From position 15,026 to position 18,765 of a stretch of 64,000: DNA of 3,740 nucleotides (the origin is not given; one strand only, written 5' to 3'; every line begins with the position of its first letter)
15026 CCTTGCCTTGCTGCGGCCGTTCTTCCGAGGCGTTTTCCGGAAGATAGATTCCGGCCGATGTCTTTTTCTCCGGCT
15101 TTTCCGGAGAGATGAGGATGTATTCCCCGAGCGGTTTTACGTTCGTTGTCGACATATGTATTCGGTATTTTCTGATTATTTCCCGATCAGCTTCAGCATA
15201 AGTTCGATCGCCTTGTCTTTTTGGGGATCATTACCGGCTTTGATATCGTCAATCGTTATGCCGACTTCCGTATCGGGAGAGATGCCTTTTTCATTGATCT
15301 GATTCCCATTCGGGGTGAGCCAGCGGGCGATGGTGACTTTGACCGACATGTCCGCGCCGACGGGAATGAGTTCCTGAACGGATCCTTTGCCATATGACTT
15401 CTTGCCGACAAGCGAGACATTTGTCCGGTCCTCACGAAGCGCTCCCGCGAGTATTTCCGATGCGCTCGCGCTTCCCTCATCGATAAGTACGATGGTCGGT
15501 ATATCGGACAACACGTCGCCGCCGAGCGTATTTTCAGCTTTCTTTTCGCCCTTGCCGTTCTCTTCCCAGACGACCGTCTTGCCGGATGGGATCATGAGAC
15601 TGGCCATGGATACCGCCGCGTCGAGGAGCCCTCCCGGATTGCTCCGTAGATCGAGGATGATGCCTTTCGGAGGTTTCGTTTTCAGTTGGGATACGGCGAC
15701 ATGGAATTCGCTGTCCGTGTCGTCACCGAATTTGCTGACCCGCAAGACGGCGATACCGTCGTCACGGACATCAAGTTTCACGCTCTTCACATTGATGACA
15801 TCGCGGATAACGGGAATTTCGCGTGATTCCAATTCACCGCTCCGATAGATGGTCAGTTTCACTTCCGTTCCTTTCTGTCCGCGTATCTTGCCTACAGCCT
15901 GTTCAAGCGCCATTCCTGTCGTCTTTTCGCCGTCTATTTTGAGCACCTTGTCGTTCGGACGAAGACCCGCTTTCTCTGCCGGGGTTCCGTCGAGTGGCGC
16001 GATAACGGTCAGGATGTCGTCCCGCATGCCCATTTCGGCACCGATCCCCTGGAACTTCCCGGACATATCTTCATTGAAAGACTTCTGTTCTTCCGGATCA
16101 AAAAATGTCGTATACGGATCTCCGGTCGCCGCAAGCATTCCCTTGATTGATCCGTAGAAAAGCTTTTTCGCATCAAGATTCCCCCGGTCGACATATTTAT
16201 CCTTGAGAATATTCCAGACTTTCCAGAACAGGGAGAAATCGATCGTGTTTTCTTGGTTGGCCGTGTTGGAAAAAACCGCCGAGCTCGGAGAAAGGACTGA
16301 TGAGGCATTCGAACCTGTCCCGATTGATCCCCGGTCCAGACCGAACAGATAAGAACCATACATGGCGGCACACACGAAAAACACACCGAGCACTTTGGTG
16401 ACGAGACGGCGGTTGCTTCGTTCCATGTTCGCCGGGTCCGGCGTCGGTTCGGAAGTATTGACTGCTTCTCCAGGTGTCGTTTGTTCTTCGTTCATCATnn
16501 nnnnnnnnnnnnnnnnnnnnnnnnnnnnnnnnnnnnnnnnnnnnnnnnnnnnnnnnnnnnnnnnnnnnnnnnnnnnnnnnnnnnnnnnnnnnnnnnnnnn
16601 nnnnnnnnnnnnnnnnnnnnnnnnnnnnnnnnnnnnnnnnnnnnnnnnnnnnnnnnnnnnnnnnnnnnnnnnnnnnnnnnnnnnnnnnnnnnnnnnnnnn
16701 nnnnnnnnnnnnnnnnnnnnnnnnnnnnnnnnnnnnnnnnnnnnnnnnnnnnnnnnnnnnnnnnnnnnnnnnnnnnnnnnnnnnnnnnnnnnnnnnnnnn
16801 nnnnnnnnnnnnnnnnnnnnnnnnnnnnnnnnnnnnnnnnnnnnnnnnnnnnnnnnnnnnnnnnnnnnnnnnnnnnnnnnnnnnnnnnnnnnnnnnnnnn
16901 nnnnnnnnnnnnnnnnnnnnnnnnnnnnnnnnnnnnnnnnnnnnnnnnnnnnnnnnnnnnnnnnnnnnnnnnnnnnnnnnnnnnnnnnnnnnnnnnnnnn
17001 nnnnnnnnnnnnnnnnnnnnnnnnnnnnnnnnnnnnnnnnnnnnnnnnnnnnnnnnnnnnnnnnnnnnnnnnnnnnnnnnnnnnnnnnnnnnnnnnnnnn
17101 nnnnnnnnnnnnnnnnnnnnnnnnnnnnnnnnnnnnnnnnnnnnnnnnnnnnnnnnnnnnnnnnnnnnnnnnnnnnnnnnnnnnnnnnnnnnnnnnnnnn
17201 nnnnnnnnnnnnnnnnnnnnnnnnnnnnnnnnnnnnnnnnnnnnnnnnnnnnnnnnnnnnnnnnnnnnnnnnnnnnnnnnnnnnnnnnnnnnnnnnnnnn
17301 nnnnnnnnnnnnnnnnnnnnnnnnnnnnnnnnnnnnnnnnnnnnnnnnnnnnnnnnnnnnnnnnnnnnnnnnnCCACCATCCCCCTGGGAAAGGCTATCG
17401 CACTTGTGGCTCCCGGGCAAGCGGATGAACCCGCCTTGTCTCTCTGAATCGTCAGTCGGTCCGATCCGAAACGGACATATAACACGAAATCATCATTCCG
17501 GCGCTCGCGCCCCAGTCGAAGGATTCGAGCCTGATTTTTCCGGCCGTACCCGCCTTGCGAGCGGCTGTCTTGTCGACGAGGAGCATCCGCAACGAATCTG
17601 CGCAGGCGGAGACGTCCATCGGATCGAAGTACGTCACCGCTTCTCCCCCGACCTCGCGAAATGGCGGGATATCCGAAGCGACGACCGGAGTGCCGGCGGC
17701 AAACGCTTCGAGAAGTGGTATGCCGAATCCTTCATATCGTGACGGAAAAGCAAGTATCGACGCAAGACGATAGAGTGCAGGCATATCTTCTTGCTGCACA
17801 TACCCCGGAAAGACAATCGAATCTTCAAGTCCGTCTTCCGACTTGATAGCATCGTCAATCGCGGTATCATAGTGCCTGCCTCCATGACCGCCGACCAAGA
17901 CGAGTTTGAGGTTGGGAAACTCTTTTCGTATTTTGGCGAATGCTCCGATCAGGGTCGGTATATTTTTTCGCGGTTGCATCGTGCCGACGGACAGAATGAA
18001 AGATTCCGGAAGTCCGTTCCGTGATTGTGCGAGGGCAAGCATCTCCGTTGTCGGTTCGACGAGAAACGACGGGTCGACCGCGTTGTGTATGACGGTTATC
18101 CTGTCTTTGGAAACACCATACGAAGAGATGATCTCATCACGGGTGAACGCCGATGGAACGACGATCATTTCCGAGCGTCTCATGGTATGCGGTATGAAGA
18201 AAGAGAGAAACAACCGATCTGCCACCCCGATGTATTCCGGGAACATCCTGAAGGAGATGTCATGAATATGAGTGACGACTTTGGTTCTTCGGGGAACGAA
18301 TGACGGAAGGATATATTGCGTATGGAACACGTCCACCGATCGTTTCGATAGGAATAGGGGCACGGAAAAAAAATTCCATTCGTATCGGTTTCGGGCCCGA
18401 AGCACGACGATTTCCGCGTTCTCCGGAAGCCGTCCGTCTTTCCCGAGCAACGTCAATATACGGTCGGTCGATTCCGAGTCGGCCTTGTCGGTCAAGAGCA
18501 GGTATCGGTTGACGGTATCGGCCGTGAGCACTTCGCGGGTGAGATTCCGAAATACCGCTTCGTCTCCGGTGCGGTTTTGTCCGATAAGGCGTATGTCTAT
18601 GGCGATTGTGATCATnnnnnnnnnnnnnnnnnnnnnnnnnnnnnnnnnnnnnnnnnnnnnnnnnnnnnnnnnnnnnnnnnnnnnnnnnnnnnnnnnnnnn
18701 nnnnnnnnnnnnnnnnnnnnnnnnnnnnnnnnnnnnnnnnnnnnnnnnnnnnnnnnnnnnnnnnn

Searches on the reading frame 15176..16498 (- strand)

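Call 67: search_protein_families(library=pfam, proteins=[window:15176-16498:-], max_evalue=0.001)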
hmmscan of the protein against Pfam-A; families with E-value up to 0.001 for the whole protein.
window:15176-16498:- (440 aa): 5 families
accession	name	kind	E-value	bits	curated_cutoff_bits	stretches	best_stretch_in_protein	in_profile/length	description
PF03572.23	Peptidase_S41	-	1.2e-45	155.5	24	1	249-412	2-165/165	Peptidase family S41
PF13180.12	PDZ_2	-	8.6e-12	45.6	27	1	151-229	2-79/80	PDZ domain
PF17820.7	PDZ_6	-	1.4e-11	44.4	27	1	167-219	4-54/54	PDZ domain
PF00595.29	PDZ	-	1.6e-10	41.6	23.2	1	160-217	20-80/81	PDZ domain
PF22694.1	CtpB_N-like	-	5e-07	30.5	27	1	79-136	29-84/85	Activating protease CtpB N-terminal domain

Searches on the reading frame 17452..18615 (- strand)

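Call 67: search_protein_families(library=pfam, proteins=[window:17452-18615:-], max_evalue=0.001)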
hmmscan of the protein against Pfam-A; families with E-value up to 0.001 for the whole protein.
window:17452-18615:- (387 aa): 6 families
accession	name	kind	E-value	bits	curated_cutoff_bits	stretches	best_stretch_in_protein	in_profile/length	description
PF00534.26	Glycos_transf_1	-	4.8e-34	117.8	26.4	1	203-360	14-170/172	Glycosyl transferases group 1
PF13692.12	Glyco_trans_1_4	-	3.8e-29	102.2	27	1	207-347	4-141/142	Glycosyl transferases group 1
PF13439.12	Glyco_transf_4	-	5.2e-16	59.6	28.5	1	66-183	45-169/170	Glycosyltransferase Family 4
PF20706.3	GT4-conflict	-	2.5e-08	33.8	26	1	203-315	196-312/385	Family 4 Glycosyltransferase in conflict systems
PF13579.12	Glyco_trans_4_4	-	1.6e-07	32.2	29.7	1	88-178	66-157/158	Glycosyl transferase 4-like domain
PF13524.12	Glyco_trans_1_2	-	2.1e-05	24.9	25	1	231-363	10-129/144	Glycosyl transferase-like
